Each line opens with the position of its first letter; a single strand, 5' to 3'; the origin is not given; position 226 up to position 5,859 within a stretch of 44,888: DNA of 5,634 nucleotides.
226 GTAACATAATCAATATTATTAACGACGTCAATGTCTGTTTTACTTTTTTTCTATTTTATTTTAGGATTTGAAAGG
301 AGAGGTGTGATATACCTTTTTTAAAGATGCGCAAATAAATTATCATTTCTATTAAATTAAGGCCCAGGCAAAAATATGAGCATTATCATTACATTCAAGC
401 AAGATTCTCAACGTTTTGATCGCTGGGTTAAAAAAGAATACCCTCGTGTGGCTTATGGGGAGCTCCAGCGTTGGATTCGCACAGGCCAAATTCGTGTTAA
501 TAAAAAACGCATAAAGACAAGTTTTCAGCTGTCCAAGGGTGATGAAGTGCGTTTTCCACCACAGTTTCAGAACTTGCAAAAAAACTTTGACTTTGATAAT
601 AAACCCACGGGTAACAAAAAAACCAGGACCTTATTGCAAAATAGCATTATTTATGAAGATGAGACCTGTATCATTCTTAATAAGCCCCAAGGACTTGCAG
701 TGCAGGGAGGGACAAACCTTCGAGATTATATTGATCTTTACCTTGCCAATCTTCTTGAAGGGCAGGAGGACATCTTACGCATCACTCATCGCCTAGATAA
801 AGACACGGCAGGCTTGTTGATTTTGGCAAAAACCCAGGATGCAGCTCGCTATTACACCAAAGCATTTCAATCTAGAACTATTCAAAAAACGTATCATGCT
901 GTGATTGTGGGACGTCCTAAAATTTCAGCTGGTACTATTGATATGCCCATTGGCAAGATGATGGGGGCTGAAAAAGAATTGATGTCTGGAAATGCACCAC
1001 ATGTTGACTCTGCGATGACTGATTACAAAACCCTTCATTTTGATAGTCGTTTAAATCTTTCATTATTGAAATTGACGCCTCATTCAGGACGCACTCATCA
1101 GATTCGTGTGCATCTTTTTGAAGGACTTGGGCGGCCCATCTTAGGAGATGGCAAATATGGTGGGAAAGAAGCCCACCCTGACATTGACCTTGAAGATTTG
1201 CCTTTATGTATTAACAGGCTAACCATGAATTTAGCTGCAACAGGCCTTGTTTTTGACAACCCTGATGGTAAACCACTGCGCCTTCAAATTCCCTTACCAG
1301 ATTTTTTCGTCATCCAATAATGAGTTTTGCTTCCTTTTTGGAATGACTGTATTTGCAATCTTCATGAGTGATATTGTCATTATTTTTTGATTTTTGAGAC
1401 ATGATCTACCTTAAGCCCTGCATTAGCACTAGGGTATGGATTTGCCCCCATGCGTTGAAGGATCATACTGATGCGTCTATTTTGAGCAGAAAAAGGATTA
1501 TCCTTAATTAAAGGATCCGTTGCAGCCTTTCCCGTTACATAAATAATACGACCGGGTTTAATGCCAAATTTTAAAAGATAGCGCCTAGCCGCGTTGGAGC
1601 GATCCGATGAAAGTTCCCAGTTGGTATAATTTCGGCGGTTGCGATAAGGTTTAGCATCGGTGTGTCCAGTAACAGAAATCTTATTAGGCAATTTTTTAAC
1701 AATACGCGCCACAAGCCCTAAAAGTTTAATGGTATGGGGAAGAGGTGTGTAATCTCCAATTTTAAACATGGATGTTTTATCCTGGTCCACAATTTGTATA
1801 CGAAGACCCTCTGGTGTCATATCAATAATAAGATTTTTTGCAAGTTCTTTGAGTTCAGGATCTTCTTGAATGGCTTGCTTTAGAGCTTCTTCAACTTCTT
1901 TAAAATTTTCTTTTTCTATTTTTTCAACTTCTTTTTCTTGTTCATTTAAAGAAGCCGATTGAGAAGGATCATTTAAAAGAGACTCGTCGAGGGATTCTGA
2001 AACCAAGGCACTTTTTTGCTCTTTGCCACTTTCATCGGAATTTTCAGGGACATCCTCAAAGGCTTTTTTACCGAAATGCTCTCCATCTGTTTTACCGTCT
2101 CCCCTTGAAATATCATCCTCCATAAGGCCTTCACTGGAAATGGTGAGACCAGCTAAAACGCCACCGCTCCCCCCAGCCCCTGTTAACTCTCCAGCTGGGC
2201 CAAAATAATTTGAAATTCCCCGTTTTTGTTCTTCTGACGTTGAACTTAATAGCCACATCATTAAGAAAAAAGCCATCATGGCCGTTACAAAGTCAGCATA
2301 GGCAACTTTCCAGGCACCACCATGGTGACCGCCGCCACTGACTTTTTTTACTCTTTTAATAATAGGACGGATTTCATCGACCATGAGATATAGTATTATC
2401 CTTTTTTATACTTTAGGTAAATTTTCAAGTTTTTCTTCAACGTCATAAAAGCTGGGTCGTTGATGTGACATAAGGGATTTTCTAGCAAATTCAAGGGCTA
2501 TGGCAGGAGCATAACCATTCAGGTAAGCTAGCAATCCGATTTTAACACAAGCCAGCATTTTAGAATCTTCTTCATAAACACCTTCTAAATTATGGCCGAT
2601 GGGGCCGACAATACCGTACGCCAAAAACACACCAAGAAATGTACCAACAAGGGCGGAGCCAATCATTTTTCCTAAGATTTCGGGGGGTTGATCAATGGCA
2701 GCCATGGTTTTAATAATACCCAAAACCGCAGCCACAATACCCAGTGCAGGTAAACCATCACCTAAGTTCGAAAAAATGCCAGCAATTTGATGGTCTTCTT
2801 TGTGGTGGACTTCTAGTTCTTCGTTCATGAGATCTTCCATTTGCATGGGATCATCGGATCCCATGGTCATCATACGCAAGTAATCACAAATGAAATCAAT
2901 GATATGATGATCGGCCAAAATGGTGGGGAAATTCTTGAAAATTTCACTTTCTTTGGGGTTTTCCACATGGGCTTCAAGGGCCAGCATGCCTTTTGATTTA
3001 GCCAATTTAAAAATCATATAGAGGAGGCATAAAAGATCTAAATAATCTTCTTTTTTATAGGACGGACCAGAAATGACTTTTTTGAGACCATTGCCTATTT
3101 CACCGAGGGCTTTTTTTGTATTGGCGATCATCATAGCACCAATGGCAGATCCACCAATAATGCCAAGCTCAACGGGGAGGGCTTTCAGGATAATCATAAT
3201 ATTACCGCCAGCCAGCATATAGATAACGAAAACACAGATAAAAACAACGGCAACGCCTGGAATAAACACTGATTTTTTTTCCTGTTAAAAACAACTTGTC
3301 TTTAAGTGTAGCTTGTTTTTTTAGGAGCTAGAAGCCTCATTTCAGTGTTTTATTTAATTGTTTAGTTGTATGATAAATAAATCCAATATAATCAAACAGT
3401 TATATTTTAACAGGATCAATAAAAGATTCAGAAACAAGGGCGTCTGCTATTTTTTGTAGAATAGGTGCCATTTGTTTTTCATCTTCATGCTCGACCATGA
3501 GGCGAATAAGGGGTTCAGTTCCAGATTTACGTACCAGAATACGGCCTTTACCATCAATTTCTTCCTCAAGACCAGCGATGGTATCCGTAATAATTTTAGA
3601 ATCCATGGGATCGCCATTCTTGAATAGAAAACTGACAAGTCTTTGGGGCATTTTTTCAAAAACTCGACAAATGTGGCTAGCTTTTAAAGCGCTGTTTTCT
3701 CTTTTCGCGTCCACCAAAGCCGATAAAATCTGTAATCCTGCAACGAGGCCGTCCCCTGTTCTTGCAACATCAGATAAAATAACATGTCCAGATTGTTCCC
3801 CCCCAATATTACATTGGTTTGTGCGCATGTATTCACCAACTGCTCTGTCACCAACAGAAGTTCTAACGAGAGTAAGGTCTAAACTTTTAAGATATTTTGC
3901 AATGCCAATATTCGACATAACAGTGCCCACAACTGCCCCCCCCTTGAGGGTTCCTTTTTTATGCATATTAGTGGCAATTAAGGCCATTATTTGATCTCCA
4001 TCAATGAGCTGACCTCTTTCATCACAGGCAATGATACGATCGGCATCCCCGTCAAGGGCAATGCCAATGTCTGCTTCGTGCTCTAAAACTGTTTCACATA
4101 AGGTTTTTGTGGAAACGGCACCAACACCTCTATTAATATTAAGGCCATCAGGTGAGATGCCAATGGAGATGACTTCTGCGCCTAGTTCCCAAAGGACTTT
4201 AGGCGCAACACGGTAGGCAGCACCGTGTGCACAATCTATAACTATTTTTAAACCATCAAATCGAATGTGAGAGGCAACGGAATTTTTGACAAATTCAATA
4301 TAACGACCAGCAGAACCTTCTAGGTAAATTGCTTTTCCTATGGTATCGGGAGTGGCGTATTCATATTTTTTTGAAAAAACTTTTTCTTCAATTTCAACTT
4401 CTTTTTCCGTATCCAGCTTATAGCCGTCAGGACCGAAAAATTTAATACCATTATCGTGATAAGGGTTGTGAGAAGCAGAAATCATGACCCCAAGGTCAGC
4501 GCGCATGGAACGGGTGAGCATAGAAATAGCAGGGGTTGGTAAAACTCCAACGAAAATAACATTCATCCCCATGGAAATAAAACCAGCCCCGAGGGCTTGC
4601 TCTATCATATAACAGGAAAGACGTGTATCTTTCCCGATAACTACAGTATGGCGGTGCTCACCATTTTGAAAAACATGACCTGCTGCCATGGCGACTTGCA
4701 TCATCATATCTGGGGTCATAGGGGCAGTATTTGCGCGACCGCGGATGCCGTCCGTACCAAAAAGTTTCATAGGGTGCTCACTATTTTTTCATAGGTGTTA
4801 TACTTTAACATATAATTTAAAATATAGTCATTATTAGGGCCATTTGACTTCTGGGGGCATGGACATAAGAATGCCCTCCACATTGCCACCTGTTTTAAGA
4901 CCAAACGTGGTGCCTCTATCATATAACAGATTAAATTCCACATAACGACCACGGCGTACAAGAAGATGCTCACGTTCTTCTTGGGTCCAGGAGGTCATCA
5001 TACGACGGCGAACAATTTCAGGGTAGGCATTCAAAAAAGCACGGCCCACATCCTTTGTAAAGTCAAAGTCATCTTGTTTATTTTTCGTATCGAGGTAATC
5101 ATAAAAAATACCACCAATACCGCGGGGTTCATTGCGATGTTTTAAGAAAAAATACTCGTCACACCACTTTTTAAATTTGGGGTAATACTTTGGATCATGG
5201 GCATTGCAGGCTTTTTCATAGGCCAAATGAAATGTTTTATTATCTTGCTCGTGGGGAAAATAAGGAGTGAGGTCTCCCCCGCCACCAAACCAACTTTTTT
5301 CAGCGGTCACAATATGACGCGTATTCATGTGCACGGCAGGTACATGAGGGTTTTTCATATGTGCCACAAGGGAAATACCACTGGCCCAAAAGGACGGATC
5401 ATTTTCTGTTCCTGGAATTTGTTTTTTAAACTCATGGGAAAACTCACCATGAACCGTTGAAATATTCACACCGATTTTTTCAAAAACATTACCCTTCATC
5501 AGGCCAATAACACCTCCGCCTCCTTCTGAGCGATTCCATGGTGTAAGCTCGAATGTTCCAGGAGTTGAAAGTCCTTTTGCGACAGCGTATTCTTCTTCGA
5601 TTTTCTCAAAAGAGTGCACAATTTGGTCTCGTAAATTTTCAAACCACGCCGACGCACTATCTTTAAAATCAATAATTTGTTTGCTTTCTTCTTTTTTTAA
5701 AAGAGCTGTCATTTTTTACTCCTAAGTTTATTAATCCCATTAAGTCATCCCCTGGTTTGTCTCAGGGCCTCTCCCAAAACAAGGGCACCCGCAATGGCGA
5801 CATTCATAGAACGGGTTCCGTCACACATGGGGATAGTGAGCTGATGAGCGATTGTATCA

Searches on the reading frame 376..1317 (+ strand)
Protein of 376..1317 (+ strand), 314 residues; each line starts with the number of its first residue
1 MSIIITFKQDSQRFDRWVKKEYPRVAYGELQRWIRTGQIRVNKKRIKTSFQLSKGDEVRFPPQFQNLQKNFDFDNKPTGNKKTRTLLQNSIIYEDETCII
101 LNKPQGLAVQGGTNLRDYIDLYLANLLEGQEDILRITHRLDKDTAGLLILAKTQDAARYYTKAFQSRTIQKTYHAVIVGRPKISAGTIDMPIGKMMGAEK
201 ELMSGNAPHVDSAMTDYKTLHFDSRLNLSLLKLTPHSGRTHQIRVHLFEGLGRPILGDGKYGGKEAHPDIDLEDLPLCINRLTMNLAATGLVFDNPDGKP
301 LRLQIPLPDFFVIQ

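Call 52: search_protein_families(library=pfam, proteins=[window:376-1317:+], max_evalue=0.000001)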
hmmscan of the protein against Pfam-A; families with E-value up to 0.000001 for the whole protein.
window:376-1317:+ (314 aa): 1 family
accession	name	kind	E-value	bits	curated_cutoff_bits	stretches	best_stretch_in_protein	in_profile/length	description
PF00849.27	PseudoU_synth_2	-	1.2e-32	113.7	26.8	1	99-247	3-150/152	RNA pseudouridylate synthase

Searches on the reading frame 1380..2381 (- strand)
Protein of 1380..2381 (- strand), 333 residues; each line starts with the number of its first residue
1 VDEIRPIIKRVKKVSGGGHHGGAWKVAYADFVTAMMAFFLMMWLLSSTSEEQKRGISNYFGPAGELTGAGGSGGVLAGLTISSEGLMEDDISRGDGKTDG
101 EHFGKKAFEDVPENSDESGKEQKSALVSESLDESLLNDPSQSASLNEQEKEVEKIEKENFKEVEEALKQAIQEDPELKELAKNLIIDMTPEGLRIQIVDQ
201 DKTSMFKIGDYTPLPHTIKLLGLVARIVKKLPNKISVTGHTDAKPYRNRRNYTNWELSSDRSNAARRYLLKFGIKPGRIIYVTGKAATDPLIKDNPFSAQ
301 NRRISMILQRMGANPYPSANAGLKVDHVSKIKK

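Call 52: search_protein_families(library=pfam, proteins=[window:1380-2381:-], max_evalue=0.000001)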
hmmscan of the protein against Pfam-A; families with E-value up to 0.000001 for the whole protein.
window:1380-2381:- (333 aa): 2 families
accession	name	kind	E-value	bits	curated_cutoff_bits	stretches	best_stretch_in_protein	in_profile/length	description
PF13677.11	MotB_plug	-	3.3e-20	71.9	24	1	10-61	3-55/58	Membrane MotB of proton-channel complex MotA/MotB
PF00691.25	OmpA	-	6.5e-15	55.7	27.2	1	206-302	2-96/98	OmpA family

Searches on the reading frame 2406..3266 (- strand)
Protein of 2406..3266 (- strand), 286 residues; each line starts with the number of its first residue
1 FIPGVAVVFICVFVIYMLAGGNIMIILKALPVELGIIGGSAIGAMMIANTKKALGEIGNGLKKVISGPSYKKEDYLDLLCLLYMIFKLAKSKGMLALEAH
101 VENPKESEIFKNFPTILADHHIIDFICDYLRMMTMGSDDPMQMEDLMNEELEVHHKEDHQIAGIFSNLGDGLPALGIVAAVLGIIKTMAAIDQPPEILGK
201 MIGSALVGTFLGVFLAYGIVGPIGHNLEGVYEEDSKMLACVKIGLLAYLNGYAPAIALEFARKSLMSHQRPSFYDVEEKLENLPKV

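Call 52: search_protein_families(library=pfam, proteins=[window:2406-3266:-], max_evalue=0.000001)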
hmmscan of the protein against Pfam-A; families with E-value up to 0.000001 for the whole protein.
window:2406-3266:- (286 aa): 2 families
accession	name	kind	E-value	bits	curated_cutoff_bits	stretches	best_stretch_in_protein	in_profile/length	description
PF20560.3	MotA_N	-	4.3e-27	94.6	27.3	1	4-93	3-91/91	Motility protein A N-terminal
PF01618.21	MotA_ExbB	-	1.4e-13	51.1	22.9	1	135-232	19-119/127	MotA/TolQ/ExbB proton channel family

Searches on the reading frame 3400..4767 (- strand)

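Call 52: search_protein_families(library=pfam, proteins=[window:3400-4767:-], max_evalue=0.000001)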
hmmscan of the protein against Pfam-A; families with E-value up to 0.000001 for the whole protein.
window:3400-4767:- (455 aa): 4 families
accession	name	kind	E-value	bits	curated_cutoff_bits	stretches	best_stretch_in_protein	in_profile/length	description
PF02878.22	PGM_PMM_I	-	6.4e-46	155.9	22.5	1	1-134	2-135/138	Phosphoglucomutase/phosphomannomutase, alpha/beta/alpha domain I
PF02880.22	PGM_PMM_III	-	1.4e-31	109.4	20.7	1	256-364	1-110/115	Phosphoglucomutase/phosphomannomutase, alpha/beta/alpha domain III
PF02879.22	PGM_PMM_II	-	2.8e-18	66.8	29.3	1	155-252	2-103/103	Phosphoglucomutase/phosphomannomutase, alpha/beta/alpha domain II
PF00408.26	PGM_PMM_IV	-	1.8e-13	50.8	23.1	1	386-442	11-67/68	Phosphoglucomutase/phosphomannomutase, C-terminal domain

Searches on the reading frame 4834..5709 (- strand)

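Call 52: search_protein_families(library=pfam, proteins=[window:4834-5709:-], max_evalue=0.000001)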
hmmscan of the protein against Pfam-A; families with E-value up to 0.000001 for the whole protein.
window:4834-5709:- (291 aa): 1 family
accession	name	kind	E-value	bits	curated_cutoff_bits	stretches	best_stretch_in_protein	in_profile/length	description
PF01218.23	Coprogen_oxidas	-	1.6e-98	329.5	31.8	1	21-290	4-270/295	Coproporphyrinogen III oxidase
